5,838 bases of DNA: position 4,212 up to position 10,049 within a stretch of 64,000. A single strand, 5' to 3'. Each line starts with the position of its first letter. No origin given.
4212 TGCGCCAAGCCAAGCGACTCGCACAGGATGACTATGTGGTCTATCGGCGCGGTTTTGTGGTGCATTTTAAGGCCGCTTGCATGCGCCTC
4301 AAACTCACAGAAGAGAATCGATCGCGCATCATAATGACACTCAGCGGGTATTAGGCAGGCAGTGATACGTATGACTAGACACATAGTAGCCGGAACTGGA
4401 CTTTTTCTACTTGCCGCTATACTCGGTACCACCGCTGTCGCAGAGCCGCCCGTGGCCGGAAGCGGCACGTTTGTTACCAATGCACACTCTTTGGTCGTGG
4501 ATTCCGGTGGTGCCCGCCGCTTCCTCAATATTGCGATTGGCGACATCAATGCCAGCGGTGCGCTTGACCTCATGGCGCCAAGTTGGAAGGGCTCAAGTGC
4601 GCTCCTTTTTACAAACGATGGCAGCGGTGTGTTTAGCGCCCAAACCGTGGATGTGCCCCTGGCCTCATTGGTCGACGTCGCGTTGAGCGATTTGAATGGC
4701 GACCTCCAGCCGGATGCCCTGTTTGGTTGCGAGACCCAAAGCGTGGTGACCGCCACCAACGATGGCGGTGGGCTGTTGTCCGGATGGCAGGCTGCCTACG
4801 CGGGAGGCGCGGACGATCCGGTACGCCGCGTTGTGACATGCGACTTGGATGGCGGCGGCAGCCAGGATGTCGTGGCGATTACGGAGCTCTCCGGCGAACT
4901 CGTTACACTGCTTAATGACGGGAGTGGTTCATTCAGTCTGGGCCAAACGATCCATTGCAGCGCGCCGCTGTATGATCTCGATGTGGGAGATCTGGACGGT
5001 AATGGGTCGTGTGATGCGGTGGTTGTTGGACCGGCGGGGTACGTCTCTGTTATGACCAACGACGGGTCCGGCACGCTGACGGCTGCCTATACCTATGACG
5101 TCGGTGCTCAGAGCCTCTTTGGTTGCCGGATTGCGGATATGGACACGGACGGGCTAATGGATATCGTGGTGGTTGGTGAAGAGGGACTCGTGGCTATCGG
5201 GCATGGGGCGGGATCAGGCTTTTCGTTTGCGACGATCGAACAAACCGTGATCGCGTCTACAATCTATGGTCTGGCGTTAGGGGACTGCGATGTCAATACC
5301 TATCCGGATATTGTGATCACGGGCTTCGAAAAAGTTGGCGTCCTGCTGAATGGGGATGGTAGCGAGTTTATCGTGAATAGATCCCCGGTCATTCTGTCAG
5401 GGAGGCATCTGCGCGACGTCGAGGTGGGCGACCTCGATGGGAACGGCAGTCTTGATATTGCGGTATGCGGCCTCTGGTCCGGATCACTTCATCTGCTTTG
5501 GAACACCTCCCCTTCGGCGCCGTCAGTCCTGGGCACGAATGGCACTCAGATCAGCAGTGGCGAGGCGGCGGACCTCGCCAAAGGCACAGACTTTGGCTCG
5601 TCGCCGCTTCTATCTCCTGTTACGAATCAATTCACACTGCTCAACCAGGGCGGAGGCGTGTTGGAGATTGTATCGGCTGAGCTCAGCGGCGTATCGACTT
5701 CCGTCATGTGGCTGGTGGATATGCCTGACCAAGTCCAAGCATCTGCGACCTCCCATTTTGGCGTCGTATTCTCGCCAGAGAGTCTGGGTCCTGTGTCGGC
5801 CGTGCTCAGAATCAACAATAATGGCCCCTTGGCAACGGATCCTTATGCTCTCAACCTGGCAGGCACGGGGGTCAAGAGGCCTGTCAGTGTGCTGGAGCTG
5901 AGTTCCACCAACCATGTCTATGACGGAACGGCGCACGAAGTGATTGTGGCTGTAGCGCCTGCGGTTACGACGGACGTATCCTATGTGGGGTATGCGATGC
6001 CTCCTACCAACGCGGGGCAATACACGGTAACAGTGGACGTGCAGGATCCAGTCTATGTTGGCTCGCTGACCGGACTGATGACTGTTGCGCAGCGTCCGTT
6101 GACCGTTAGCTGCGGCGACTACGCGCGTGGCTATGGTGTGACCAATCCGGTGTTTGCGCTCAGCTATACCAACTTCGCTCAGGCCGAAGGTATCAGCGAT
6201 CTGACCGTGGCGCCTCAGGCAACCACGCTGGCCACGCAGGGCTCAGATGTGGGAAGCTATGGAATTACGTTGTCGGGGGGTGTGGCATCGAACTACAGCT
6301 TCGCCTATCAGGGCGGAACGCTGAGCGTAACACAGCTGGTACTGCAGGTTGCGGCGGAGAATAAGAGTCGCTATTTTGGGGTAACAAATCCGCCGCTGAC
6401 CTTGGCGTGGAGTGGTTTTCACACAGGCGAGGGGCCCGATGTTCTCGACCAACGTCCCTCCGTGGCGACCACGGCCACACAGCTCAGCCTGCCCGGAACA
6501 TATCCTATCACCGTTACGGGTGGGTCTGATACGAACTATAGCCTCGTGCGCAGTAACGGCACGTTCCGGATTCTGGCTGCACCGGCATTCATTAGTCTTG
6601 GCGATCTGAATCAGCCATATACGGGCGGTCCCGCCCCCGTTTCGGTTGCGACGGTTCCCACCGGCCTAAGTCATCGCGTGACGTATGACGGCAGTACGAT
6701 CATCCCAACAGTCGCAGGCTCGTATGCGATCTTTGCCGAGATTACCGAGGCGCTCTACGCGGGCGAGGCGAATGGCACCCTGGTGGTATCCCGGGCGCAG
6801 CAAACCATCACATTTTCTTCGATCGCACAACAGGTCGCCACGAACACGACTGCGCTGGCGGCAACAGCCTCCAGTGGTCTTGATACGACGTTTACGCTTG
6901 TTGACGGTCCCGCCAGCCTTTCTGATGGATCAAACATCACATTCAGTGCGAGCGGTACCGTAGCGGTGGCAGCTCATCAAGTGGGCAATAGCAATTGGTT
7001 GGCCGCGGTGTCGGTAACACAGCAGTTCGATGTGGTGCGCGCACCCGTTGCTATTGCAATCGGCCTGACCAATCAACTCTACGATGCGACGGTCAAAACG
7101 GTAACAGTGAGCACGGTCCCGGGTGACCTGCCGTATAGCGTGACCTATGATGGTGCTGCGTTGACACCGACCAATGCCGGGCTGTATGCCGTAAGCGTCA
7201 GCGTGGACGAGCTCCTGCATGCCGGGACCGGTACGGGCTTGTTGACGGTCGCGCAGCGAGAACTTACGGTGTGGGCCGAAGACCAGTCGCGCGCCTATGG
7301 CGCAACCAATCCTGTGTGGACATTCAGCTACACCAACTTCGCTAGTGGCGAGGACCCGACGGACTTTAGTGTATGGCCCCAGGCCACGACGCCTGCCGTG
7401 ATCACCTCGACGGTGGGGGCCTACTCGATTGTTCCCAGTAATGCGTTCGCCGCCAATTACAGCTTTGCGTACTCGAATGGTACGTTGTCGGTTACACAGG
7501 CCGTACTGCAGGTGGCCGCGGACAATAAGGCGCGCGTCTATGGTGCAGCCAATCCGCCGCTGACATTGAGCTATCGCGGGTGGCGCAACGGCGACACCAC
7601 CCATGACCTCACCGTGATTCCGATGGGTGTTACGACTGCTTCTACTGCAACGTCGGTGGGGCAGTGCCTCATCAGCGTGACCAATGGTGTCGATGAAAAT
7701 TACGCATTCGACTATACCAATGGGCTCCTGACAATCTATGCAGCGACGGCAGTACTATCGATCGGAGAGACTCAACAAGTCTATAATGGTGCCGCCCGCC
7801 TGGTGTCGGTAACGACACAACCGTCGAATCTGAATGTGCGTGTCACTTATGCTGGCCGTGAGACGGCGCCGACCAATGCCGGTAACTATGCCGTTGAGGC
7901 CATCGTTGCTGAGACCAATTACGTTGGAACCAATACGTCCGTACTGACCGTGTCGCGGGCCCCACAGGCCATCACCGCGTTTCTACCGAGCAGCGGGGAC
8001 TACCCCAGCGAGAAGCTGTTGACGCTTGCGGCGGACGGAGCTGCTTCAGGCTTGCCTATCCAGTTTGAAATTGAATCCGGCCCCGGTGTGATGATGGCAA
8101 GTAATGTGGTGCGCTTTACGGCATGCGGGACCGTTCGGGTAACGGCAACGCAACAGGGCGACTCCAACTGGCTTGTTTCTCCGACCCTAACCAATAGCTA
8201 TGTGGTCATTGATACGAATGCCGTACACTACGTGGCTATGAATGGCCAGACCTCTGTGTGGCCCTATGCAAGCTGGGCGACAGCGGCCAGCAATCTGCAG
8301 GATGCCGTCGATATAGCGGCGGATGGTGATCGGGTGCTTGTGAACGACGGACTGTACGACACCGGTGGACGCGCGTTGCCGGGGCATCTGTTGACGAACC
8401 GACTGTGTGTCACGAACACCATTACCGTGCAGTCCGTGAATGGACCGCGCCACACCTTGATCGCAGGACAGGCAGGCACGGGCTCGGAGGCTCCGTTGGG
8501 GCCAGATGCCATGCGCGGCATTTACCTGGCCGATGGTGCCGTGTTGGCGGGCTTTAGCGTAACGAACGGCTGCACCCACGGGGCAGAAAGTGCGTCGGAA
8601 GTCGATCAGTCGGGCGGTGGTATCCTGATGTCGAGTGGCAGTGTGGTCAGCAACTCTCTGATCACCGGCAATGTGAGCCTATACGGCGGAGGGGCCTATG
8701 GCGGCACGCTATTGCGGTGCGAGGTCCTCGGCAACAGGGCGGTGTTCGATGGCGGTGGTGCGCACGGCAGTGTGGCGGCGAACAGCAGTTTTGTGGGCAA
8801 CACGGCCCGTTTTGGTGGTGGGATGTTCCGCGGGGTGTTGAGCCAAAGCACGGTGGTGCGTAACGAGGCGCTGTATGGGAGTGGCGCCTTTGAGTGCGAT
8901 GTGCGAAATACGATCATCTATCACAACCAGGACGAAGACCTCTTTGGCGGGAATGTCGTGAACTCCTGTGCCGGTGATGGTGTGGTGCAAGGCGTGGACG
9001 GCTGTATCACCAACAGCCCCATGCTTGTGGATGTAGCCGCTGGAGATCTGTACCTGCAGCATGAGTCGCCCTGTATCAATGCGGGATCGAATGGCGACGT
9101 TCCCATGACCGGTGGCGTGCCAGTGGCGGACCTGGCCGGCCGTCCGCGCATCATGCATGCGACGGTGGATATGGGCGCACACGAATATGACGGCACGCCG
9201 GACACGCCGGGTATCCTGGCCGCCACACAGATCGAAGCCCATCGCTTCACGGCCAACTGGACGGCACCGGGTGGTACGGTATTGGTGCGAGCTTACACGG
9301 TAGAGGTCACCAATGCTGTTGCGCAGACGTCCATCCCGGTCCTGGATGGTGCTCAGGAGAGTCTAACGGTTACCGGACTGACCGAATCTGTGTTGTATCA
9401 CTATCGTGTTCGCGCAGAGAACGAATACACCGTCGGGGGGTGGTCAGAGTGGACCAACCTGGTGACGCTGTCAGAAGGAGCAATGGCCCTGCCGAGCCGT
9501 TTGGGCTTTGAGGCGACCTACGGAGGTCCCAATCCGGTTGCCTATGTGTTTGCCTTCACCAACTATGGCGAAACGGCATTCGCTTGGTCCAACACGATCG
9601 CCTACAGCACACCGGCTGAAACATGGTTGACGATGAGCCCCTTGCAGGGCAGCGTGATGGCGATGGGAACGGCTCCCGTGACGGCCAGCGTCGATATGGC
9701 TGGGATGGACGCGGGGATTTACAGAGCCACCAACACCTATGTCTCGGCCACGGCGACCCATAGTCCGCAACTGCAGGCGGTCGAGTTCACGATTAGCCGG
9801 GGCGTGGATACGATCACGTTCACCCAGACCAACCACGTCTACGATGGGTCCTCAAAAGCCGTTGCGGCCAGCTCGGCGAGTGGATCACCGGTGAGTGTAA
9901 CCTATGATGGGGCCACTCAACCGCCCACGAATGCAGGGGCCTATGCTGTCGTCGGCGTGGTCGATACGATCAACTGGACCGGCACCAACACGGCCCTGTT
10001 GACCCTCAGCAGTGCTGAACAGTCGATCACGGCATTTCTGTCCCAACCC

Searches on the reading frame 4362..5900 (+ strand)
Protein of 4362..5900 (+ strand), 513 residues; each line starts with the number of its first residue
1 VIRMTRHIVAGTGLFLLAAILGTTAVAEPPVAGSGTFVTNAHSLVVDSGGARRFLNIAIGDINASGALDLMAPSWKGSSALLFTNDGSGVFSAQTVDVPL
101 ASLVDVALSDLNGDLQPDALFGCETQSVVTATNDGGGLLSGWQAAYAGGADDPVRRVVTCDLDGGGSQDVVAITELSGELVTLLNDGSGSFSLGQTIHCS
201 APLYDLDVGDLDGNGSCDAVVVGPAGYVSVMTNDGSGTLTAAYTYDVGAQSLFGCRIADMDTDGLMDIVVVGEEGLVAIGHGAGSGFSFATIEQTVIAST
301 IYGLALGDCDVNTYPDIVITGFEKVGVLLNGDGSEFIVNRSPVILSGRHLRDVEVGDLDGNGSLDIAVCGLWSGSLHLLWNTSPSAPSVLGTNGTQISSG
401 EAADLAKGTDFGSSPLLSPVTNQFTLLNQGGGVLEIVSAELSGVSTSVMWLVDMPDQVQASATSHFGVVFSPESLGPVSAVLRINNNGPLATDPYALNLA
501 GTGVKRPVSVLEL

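Call 48: search_protein_families(library=pfam, proteins=[window:4362-5900:+], max_evalue=0.01)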
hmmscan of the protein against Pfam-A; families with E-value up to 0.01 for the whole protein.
window:4362-5900:+ (513 aa): 1 family
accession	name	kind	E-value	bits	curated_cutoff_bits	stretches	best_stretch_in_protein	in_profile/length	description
PF13517.12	FG-GAP_3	-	4.5e-25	88.5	26.9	6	210-270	1-61/61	FG-GAP-like repeat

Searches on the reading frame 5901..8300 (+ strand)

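Call 48: search_protein_families(library=pfam, proteins=[window:5901-8300:+], max_evalue=0.01)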
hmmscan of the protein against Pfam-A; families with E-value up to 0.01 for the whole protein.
window:5901-8300:+ (800 aa): 2 families
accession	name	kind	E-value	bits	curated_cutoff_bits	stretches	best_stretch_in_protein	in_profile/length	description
PF18676.6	MBG_2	-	6.3e-63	209.7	25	4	455-530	1-72/72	MBG domain (YGX type)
PF18887.5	MBG_3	-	1.2e-56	189.1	25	4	229-299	1-71/72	MBG domain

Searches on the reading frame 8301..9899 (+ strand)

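Call 48: search_protein_families(library=pfam, proteins=[window:8301-9899:+], max_evalue=0.01)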
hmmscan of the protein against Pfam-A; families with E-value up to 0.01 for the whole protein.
window:8301-9899:+ (533 aa): 3 families
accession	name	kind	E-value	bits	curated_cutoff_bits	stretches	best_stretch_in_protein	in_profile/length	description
PF00041.27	fn3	-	1e-09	38.9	25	1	302-386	2-82/84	Fibronectin type III domain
PF16656.11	Pur_ac_phosph_N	-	6.3e-05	23.9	30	1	331-389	34-93/93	Purple acid Phosphatase, N-terminal domain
PF19190.6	BACON_2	-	0.0029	17.9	25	0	417-483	23-84/94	Viral BACON domain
